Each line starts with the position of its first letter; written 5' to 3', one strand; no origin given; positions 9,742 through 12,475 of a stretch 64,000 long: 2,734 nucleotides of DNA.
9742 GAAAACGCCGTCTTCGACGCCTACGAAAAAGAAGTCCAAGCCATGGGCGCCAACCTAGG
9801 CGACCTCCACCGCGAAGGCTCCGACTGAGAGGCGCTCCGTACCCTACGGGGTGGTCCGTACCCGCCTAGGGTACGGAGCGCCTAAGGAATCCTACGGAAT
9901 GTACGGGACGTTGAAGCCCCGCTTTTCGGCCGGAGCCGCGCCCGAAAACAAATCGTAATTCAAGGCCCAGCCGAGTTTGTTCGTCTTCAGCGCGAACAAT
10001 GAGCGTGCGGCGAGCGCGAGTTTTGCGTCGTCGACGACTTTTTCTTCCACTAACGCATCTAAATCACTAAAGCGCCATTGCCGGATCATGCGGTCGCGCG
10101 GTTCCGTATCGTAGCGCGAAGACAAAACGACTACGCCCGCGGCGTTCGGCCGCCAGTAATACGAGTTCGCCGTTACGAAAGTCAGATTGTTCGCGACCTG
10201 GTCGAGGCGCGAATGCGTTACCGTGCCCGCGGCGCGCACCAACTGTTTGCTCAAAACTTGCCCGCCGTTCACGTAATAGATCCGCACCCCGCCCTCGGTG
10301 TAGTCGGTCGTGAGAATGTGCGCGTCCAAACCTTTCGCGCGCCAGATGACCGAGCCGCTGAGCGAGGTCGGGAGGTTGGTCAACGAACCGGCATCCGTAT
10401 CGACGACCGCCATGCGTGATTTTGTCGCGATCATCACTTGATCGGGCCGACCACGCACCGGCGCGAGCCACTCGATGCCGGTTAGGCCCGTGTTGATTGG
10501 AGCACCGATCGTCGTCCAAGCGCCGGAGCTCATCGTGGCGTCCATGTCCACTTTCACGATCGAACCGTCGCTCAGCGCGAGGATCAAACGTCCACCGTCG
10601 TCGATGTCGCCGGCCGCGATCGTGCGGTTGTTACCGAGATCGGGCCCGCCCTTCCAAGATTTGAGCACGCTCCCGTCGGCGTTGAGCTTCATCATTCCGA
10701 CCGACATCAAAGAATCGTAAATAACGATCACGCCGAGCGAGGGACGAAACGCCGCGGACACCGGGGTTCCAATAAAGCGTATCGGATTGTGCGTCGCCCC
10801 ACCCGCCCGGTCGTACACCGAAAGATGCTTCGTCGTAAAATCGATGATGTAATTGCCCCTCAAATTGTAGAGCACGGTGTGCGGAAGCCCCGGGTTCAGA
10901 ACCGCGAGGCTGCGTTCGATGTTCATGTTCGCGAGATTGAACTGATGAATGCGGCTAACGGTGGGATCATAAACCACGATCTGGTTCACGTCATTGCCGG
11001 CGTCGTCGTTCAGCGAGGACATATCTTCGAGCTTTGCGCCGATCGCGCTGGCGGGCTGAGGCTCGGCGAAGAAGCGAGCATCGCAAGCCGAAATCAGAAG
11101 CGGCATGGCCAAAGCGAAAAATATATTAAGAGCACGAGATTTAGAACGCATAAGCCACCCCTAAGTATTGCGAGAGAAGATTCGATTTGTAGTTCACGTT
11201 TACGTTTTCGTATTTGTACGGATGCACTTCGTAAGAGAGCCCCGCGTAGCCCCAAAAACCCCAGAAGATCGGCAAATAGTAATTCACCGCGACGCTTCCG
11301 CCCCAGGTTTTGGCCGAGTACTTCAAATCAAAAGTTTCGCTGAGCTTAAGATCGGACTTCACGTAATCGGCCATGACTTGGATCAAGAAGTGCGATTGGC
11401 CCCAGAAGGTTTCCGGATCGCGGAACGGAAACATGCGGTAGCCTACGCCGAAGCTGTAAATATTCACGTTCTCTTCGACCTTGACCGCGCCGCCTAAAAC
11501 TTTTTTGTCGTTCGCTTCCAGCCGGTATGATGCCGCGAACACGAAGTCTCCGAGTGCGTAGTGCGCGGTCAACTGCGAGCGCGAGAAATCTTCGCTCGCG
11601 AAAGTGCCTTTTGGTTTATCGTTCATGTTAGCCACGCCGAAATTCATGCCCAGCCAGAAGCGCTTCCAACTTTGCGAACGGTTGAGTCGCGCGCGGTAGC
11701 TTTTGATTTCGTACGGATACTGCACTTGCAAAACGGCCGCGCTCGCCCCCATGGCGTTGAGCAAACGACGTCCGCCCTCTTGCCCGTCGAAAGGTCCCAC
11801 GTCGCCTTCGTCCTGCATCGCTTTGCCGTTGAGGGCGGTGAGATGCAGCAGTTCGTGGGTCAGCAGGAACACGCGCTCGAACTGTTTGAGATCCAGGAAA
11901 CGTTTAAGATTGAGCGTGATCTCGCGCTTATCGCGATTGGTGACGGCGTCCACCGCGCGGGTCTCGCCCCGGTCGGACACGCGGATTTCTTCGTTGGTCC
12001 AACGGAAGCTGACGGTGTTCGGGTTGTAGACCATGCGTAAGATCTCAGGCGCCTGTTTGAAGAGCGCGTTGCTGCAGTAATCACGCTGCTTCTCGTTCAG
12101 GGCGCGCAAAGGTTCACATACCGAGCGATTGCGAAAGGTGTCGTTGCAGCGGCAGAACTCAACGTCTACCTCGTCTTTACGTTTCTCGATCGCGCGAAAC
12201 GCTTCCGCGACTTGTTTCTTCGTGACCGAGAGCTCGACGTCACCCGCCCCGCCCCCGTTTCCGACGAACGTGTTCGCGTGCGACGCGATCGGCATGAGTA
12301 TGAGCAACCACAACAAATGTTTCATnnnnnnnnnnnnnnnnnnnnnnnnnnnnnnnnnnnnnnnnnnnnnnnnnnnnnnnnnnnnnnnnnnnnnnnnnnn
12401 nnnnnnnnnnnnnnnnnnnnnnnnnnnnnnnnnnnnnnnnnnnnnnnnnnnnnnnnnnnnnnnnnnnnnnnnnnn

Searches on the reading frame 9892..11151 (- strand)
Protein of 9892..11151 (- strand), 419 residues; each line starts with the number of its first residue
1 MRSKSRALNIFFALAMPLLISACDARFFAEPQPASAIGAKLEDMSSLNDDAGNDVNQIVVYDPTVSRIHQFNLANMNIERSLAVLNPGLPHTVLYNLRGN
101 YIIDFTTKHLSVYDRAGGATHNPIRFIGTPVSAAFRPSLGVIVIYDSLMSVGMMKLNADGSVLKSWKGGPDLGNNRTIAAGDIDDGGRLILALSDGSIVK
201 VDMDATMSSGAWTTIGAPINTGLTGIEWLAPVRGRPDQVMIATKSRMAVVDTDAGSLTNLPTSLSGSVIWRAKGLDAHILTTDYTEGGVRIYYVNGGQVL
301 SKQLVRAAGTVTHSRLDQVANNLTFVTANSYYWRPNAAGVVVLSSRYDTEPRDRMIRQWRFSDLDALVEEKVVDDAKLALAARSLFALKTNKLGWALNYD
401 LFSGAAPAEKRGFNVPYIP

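Call 65: search_protein_families(library=pfam, proteins=[window:9892-11151:-], max_evalue=0.1)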
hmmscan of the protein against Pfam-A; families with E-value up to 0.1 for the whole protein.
window:9892-11151:- (419 aa): 1 family
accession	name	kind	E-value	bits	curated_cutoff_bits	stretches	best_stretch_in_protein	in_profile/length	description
PF02237.23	BPL_C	-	0.028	14.8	21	1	175-201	12-40/48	Biotin protein ligase C terminal domain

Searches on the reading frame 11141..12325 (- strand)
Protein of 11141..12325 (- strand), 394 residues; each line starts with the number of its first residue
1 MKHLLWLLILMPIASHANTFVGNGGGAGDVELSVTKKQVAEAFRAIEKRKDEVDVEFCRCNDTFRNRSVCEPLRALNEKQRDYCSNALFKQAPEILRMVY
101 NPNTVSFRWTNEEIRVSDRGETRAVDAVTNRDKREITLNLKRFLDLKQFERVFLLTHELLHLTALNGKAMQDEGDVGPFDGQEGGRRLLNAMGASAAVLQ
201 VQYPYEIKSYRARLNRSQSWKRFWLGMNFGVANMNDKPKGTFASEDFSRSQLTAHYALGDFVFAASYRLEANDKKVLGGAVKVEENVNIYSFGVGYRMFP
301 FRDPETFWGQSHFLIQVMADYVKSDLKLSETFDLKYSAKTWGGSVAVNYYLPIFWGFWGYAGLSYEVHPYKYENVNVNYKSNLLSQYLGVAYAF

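Call 65: search_protein_families(library=pfam, proteins=[window:11141-12325:-], max_evalue=0.1)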
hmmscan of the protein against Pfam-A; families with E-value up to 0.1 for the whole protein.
window:11141-12325:- (394 aa): 2 families
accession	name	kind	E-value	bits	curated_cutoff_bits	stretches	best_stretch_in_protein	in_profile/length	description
PF13505.12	OMP_b-brl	-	4.2e-05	24.2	28.7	1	217-372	16-157/175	Outer membrane protein beta-barrel domain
PF13609.12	Porin_4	-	0.0078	16.5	27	1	228-298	199-259/310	Gram-negative porin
